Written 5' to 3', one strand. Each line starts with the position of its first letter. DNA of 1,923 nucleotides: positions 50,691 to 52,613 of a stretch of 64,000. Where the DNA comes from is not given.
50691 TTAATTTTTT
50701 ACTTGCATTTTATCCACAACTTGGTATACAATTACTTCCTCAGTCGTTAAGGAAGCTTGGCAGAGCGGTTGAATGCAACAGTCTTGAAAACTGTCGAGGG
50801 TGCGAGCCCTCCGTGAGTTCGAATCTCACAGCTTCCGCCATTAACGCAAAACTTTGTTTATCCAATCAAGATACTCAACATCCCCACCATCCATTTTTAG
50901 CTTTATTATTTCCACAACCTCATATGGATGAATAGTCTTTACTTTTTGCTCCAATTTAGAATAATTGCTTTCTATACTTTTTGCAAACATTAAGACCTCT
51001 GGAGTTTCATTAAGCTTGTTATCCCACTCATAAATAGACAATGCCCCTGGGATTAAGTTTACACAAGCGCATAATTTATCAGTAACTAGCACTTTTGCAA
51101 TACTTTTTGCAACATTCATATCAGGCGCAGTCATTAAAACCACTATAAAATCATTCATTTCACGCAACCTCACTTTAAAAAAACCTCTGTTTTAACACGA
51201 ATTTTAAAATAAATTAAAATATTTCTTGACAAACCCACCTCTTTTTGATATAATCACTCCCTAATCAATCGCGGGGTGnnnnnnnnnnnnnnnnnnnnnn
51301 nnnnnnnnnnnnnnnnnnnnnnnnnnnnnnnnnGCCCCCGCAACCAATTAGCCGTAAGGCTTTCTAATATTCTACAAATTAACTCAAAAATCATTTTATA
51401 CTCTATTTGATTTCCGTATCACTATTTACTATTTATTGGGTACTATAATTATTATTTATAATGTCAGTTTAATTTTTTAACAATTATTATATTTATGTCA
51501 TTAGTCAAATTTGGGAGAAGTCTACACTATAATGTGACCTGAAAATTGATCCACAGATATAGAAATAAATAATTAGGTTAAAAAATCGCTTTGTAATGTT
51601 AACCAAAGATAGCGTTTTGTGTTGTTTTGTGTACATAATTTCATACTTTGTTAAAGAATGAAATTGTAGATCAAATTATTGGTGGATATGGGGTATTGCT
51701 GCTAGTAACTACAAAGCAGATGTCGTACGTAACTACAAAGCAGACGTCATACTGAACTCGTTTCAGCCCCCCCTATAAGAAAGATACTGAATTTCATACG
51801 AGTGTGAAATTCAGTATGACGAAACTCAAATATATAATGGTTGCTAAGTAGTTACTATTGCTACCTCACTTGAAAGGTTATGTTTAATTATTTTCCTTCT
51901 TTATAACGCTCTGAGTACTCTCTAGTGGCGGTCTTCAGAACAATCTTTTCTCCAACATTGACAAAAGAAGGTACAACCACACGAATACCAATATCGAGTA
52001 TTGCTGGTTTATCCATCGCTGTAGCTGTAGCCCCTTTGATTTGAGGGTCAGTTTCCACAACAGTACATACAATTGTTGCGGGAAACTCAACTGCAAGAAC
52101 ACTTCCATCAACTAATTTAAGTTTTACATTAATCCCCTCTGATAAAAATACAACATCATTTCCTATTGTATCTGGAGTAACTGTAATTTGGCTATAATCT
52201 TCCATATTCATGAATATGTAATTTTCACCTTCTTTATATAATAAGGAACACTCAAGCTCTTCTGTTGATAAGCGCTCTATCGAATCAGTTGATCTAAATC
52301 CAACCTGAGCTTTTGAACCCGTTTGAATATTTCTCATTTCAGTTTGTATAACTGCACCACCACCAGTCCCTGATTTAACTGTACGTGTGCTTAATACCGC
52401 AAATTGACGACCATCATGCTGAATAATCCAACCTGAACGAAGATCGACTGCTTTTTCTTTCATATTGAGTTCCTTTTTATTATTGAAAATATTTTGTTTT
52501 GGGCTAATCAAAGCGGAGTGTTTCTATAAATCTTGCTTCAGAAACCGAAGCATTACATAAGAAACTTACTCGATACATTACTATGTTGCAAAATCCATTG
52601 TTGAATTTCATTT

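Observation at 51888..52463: EF-P with threonine in place of the modified Lys/Arg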

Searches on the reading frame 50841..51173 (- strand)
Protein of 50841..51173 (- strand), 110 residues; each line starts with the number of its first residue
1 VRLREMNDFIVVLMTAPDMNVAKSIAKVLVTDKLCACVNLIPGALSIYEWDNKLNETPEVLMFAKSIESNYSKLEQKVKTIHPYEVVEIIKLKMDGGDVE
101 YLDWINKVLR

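Call 20: search_protein_families(library=pfam, proteins=[window:50841-51173:-], max_evalue=0.001)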
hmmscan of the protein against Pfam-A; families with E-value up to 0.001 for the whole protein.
window:50841-51173:- (110 aa): 1 family
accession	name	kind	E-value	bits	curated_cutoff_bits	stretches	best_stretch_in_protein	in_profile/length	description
PF03091.20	CutA1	-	1.9e-32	111.5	22.4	1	10-107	1-98/99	CutA1 divalent ion tolerance protein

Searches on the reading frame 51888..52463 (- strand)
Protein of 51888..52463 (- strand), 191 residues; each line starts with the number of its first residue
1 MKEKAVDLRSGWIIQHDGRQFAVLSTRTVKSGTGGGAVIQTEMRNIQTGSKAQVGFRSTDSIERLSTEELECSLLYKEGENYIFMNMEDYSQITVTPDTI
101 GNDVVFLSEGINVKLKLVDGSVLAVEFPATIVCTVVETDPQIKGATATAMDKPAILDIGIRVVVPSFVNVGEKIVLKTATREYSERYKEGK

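Call 3: search_protein_families(library=pfam, proteins=[window:51888-52463:-], max_evalue=0.01)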
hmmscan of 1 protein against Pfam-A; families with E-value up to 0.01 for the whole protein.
window:51888-52463:- (191 aa): 3 families
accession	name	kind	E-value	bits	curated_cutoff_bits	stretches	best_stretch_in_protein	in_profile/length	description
PF09285.17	Elong-fact-P_C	-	7.6e-19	67.6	25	1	131-186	1-56/56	Elongation factor P, C-terminal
PF01132.26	EFP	-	6.9e-16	58.4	27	1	72-123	3-54/54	Elongation factor P (EF-P) OB domain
PF08207.18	EFP_N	-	1.1e-13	51.4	23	1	5-61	2-57/58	Elongation factor P (EF-P) KOW-like domain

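Call 4: search_protein_families(library=ncbifam, proteins=[window:51888-52463:-], max_evalue=0.01)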
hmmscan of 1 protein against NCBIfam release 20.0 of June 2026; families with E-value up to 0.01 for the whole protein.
window:51888-52463:- (191 aa): 7 families
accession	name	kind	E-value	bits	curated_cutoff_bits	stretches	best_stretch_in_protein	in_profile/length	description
NF001810.0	PRK00529.1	subfamily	2.8e-56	190.1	161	1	3-188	3-187/187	elongation factor P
TIGR00038.1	efp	equivalog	7.8e-55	185.4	185.8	1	5-186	3-183/184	elongation factor P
NF003392.1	PRK04542.1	equivalog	2.5e-44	151.5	216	1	4-186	2-186/187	elongation factor P-like protein EfpL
TIGR02178.1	yeiP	equivalog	9.5e-42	143.3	264.05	1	4-186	1-185/186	elongation factor P-like protein YeiP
NF011175.0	PRK14578.1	equivalog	1.4e-32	112.7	301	1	6-180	5-180/187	elongation factor P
NF009090.0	PRK12426.1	equivalog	1.2e-25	90.3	226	1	8-186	7-184/185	elongation factor P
NF003076.0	PRK03999.1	equivalog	0.00035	20.2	138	1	4-99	7-102/129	translation initiation factor IF-5A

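Call 5: search_solved_structures(query=window:51888-52463:-, show_alignments=3)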
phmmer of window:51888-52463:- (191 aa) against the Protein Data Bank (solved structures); distinct sequences matched with E-value up to 0.001: 12.
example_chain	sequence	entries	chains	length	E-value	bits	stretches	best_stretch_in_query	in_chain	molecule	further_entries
6rji_A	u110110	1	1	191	7.4e-31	110.4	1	7-186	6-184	Elongation factor P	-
6rk3_A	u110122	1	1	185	9.6e-31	110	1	7-185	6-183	Elongation factor P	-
1yby_A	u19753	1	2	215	1e-30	110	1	5-186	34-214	Translation elongation factor P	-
8s8u_A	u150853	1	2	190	2e-28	102.5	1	4-186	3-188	Elongation factor P-like protein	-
6enj_w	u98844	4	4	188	2.5e-27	98.9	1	7-188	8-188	Elongation factor P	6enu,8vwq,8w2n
3a5z_B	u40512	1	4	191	2.6e-27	98.9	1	7-188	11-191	Elongation factor P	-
1ueb_A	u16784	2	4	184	5e-25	91.4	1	6-185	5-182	elongation factor P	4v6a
5j3b_A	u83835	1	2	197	1.8e-23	86.4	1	7-186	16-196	Elongation factor P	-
6s8z_A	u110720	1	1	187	2.4e-22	82.7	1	6-183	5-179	Elongation factor P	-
3tre_A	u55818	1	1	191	7.3e-21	77.9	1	7-187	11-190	Elongation factor P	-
3oyy_A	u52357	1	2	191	1.9e-19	73.3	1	5-188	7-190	Elongation factor P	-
6j7m_M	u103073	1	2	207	2.4e-19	72.9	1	5-188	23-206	Elongation factor P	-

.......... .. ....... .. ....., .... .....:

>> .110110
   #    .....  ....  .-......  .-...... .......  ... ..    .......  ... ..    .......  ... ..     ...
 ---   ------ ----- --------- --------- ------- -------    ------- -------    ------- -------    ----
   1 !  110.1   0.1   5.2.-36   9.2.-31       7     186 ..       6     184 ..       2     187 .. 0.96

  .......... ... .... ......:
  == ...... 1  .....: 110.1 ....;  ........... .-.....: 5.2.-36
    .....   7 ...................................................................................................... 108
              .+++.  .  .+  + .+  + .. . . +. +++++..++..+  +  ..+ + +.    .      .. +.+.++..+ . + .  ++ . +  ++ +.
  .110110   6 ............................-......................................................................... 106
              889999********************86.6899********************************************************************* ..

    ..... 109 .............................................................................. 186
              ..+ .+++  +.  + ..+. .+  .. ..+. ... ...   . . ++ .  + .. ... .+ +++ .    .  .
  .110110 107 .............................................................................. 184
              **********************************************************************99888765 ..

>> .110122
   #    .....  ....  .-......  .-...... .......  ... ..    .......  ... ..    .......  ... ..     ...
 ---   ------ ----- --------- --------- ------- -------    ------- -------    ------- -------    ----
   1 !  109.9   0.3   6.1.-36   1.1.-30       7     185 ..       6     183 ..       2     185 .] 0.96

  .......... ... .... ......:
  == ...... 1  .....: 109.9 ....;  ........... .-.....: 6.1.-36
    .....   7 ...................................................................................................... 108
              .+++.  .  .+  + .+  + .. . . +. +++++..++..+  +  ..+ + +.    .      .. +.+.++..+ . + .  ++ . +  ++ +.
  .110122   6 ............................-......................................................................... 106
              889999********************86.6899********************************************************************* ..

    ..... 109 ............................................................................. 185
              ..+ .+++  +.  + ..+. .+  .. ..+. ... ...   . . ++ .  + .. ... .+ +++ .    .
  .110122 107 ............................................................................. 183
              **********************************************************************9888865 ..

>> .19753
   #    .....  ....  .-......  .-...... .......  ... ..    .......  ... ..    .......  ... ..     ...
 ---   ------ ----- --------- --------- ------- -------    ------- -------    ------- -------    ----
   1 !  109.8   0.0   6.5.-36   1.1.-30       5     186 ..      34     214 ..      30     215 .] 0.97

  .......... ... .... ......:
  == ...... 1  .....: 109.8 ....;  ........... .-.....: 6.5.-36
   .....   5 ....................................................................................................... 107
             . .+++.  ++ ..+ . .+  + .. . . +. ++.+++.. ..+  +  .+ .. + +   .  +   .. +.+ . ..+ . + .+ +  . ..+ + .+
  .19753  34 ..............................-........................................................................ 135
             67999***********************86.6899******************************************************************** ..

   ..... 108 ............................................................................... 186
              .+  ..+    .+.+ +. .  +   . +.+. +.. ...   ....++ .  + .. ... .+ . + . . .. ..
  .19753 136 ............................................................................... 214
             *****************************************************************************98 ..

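Call 8: find_homologous_proteins(query=window:51888-52463:-)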
Query window:51888-52463:- (191 aa): 24 proteins with E <= 0.001 among 171 candidates.
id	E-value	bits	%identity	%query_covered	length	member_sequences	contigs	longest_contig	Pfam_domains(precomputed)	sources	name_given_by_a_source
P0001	7.0e-113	392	93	100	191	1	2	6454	PF09285.18,PF01132.28,PF08207.19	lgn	-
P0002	1.7e-111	388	94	100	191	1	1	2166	PF09285.18,PF01132.28,PF08207.19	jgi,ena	-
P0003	2.0e-111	387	94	100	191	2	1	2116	PF09285.18,PF01132.28,PF08207.19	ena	-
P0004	1.3e-110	385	93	100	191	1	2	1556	PF09285.18,PF01132.28,PF08207.19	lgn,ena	-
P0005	2.1e-110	384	93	100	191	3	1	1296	PF09285.18,PF01132.28,PF08207.19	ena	-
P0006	2.4e-110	384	93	100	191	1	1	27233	PF09285.18,PF01132.28,PF08207.19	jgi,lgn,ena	-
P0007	4.6e-110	383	92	100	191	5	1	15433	PF09285.18,PF01132.28,PF08207.19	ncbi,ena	-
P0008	5.0e-110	383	92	100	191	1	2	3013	PF09285.18,PF01132.28,PF08207.19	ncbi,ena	-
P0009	6.4e-110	383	92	100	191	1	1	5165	PF09285.18,PF01132.28,PF08207.19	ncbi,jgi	jgi:elongation factor P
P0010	6.5e-110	383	92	100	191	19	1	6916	PF09285.18,PF01132.28,PF08207.19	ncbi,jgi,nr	ncbi:MAG: efp [Burkholderiales bacterium]|jgi:elongation factor P|nr:efp [Burkholderiales bacterium]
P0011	1.5e-109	381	91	100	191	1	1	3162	PF09285.18,PF01132.28,PF08207.19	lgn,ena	-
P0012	2.0e-109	381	92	100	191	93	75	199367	PF09285.18,PF01132.28,PF08207.19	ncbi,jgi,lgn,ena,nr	ncbi:MAG: elongation factor P [Neisseriales bacterium]|jgi:elongation factor P|nr:MAG: elongation fa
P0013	3.3e-109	380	92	100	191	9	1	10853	PF09285.18,PF01132.28,PF08207.19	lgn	-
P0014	1.3e-108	378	91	100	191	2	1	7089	PF09285.18,PF01132.28,PF08207.19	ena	-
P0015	3.1e-108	377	90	100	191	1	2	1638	PF09285.18,PF01132.28,PF08207.19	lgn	-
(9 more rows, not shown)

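Call 35: search_protein_representatives(protein=window:51888-52463:-)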
Query: 191 residues. Proteins with E-value up to 0.001 (for the whole library): 6042; up to 1e-10: 1960; up to 1e-30: 35. The best 150 are listed.
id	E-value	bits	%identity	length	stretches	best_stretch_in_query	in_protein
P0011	4.7e-110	381.3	91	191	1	1-191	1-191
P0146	3.9e-35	137.4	39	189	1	2-186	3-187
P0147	4.4e-34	134.0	36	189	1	7-188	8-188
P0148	5.2e-34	133.7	38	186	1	5-185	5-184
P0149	2.4e-33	131.6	40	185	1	5-186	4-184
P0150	2.6e-33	131.4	38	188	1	7-188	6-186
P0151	8.2e-33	129.8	39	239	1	5-180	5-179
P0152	8.7e-33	129.8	39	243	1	5-178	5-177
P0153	1.3e-32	129.1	38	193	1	4-187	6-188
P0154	1.4e-32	129.1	36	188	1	4-186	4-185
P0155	2.1e-32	128.5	38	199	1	5-188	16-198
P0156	2.2e-32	128.4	36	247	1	6-183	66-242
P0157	2.6e-32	128.2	39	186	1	1-185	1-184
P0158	2.9e-32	128.1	37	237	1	1-186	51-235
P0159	3.2e-32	127.9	36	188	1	1-189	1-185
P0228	6.2e-28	114.0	33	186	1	1-185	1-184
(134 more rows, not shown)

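Call 56: list_cluster_members(proteins=[P0159, P0157, P0228, P0146, P0012])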
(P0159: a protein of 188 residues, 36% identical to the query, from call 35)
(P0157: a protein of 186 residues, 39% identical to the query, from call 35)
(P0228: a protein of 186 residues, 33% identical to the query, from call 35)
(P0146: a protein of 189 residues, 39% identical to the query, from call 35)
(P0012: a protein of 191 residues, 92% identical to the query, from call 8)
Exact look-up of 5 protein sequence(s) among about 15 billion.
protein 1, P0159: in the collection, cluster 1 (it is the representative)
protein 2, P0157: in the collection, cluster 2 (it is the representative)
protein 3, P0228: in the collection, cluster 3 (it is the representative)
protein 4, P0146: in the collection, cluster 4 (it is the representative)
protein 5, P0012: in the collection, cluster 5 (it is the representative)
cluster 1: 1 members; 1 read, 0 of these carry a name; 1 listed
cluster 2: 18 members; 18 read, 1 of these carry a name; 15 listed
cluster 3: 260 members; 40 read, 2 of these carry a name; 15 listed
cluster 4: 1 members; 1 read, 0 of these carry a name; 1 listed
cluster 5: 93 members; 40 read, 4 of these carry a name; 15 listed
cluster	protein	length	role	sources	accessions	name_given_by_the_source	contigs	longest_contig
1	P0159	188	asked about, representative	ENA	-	-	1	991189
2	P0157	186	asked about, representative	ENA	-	-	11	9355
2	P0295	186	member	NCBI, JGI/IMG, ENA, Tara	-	strand:- start:178 stop:738 length:561 start_codon:yes stop_codon:yes gene_type:complete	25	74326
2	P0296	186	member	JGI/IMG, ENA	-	-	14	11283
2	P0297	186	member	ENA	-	-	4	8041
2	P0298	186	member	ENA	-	-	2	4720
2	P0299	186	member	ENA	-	-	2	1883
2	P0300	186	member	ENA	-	-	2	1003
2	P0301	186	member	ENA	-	-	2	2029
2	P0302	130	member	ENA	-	-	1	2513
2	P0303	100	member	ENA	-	-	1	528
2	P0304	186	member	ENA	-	-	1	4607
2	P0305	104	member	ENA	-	-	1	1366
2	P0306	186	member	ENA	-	-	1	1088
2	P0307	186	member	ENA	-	-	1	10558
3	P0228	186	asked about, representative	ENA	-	-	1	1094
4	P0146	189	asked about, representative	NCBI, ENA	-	-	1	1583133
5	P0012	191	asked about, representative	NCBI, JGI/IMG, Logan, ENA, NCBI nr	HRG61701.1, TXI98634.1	MAG: elongation factor P [Neisseriales bacterium] | elongation factor P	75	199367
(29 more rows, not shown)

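Call 71: predict_structure(alignment_id=A3)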
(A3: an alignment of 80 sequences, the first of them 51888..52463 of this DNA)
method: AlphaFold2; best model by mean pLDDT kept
length: 191 residues; sequences in the alignment: 80
mean_pLDDT: 88.0   pTM: 0.65
mean pLDDT of the five models: 88.0, 88.0, 85.5, 84.9, 84.7
residues with pLDDT >= 90: 109; 70-90: 68; 50-70: 13; < 50: 1
segments of 3 or more residues with pLDDT < 50: none
pLDDT, mean of each block of 10 residues (from residue 1): 90 90 90 78 86 92 90 94 95 91 86 89 89 92 62 92 91 92 87 43
secondary structure, 60 per line:
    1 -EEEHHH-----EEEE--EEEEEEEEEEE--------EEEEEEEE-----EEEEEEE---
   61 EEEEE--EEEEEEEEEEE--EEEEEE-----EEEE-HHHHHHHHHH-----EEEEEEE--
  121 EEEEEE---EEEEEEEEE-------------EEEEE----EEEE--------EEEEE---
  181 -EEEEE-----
elements in order: E2-4 E13-16 E19-29 E38-45 E51-57 E61-65 E68-78 E81-86 E92-95 H97-106 E112-118 E121-126 E130-138 E152-156 E161-164 E173-177 E182-186

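Call 74: find_related_loci(query=window:51888-52463:-, collection=genome_contigs, flank=3000)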
Query window:51888-52463:- (191 aa) in genome_contigs; peptide patterns used: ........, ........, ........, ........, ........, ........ (x = any residue, [..] = any of these).
183 stretches matched a pattern; 70 encode a relative of the query (tblastn E <= 1e-3); 70 distinct loci.
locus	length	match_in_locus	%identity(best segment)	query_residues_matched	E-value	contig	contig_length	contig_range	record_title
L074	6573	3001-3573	94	1-191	6e-121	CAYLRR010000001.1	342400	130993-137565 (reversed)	MAG TPA_asm: uncultured Neisseria sp. isolate SRP219642_co6_43 genome assembly, contig: NODE_4_length_342400_cov_23.6013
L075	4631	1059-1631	93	1-191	4e-120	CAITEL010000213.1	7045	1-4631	MAG: uncultured Neisseriaceae bacterium isolate Umea_bin-01906 genome assembly, contig: bin-01906:213/422, whole genome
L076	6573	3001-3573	93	1-191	6e-120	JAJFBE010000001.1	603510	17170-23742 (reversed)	MAG: Burkholderiales bacterium isolate C_No_T20_A_bin.101 scaffold_3, whole genome shotgun sequence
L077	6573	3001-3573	92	1-191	2e-119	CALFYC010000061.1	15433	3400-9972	MAG TPA_asm: uncultured Neisseriaceae bacterium isolate SRR6231170_bin.90_CONCOCT_v1.1_MAG genome assembly, contig: ERZ6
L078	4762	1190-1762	92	1-191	5e-120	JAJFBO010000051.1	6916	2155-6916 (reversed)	MAG: Burkholderiales bacterium isolate C_No_T20_A_bin.3 scaffold_9110, whole genome shotgun sequence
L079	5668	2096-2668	92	1-191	4e-119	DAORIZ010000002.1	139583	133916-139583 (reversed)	MAG TPA_asm: Burkholderiales bacterium isolate AMR_MDS_5564 NODE_16_length_139583_cov_18.501312, whole genome shotgun se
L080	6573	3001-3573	91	1-191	1e-118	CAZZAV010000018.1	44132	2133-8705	MAG TPA_asm: uncultured Neisseria sp. isolate SRP219642_co4_175 genome assembly, contig: NODE_1249_length_44132_cov_16.7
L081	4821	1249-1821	92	1-191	2e-118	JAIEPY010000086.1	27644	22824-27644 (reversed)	MAG: Burkholderiales bacterium isolate co.spades.DASTOOL.2.5kb_079 c_000000439824, whole genome shotgun sequence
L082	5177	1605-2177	91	1-191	5e-118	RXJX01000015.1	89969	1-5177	MAG: Neisseriaceae bacterium isolate AWTP1-26 sample_1_scaffold_10, whole genome shotgun sequence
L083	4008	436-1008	89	1-191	5e-118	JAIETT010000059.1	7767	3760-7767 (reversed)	MAG: Burkholderiales bacterium isolate time.spades.CONCOCT.2.5kb_054 c_000000000150, whole genome shotgun sequence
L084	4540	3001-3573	91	1-191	2e-117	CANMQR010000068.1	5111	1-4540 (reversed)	MAG: Neisseriaceae bacterium isolate ZE-Oct18-46 genome assembly, contig: ZE-Oct18-C26527, whole genome shotgun sequence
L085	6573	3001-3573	90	1-191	1e-116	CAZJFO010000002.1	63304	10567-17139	MAG TPA_asm: uncultured Neisseria sp. isolate binchicken_co175_130 genome assembly, contig: NODE_323_length_63304_cov_5.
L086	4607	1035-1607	90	1-191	2e-116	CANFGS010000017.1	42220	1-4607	MAG: Neisseriaceae bacterium isolate Jr-14may18-21 genome assembly, contig: Jr-14may18-C1411, whole genome shotgun seque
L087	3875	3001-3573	87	1-191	8e-116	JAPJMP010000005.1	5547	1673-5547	MAG: Burkholderiales bacterium isolate MAG04 k99_59662, whole genome shotgun sequence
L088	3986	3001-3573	90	1-191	8e-116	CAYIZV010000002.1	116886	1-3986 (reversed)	MAG TPA_asm: uncultured Neisseria sp. isolate ERP123247_co1_64 genome assembly, contig: NODE_73_length_116886_cov_10.158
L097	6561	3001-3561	47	1-188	4e-57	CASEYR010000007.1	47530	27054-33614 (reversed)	uncultured Alphaproteobacteria bacterium isolate B5_L1_362362_idba_bin.105 genome assembly, contig: B5_L1_362362_idba_bi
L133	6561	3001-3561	44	1-188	6e-54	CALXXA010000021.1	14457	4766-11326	MAG: uncultured Alphaproteobacteria bacterium isolate E30__bin278 genome assembly, contig: E30__k127_3732669, whole geno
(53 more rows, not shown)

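Call 78: search_protein_families(library=pfam, proteins=[L097:20-1069:+, L097:1123-1869:+, L097:1857-2930:-, L097:3957-4583:-, L097:4799-5803:+, L133:1-1014:+, L133:1008-1880:+, L133:1877-2929:-, L133:3565-4485:+, L133:4482-4937:+], max_evalue=0.00001)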
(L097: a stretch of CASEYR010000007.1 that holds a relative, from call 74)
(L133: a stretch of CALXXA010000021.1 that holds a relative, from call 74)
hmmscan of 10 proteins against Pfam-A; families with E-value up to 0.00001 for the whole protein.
L097:20-1069:+ (349 aa): 3 families
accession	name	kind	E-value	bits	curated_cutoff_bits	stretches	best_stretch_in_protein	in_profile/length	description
PF00005.33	ABC_tran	-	1e-31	110.8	25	1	127-276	1-137/137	ABC transporter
PF02463.25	SMC_N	-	6.7e-12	45.7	40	1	165-320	108-213/220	RecF/RecN/SMC N terminal domain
PF00664.28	ABC_membrane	-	6.5e-07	29.7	28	1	5-62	214-271/274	ABC transporter transmembrane region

L097:1123-1869:+ (248 aa): 1 family
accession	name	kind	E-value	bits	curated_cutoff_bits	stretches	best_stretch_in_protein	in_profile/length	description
PF01936.24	NYN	-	1.4e-13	52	24.2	1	133-206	71-140/145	NYN domain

L097:1857-2930:- (357 aa): 1 family
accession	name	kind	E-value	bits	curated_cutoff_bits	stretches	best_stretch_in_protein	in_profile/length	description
PF00152.25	tRNA-synt_2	-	1.8e-54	185.4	25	1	22-349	23-305/308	tRNA synthetases class II (D, K and N)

L097:3957-4583:- (208 aa): 2 families
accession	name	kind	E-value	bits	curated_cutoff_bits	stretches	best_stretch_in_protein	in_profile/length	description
PF00717.28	Peptidase_S24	-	2e-27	95.6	23.3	1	88-202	1-116/116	Peptidase S24-like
PF01726.22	LexA_DNA_bind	-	2.7e-12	46.7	23.7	1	2-63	4-65/65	LexA DNA binding domain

L097:4799-5803:+ (334 aa): 5 families
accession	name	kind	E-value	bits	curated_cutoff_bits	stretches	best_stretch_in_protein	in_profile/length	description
PF16363.11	GDP_Man_Dehyd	-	2.6e-48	165.6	27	1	7-326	3-330/332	GDP-mannose 4,6 dehydratase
PF01370.27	Epimerase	-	2.6e-44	151.9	20.9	1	4-255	1-240/240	NAD dependent epimerase/dehydratase family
PF01073.25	3Beta_HSD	-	1.6e-08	34.4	22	1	7-239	3-225/280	3-beta hydroxysteroid dehydrogenase/isomerase family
PF04321.23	RmlD_sub_bind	-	8.7e-08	32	27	1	133-285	96-243/287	RmlD substrate binding domain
PF07993.18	NAD_binding_4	-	4.5e-06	26.4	20.1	0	99-198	109-211/258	Male sterility protein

L133:1-1014:+ (337 aa): 2 families
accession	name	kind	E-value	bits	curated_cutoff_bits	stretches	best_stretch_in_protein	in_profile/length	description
PF02875.26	Mur_ligase_C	-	5.3e-15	56.8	28.4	1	185-316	1-127/127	Mur ligase, glutamate ligase domain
PF08245.18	Mur_ligase_M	-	1.7e-14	54.7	24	1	37-163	56-200/200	Mur ligase middle domain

L133:1008-1880:+ (290 aa): 2 families
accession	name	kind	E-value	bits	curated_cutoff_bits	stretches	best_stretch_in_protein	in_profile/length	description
PF17676.7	Peptidase_S66C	-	4e-33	115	23.7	1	164-279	1-119/120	LD-carboxypeptidase C-terminal domain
PF02016.21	Peptidase_S66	-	1e-31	110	25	1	4-121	1-121/121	LD-carboxypeptidase N-terminal domain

L133:1877-2929:- (350 aa): 1 family
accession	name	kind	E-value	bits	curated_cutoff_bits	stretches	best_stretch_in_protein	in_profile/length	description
PF00152.25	tRNA-synt_2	-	2.1e-55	188.4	25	1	22-346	23-303/308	tRNA synthetases class II (D, K and N)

L133:3565-4485:+ (306 aa): 1 family
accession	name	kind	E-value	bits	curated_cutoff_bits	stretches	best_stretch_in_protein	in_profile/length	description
PF00459.30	Inositol_P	-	2.6e-53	181.7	27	1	42-296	3-258/271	Inositol monophosphatase family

L133:4482-4937:+ (151 aa): 0 families
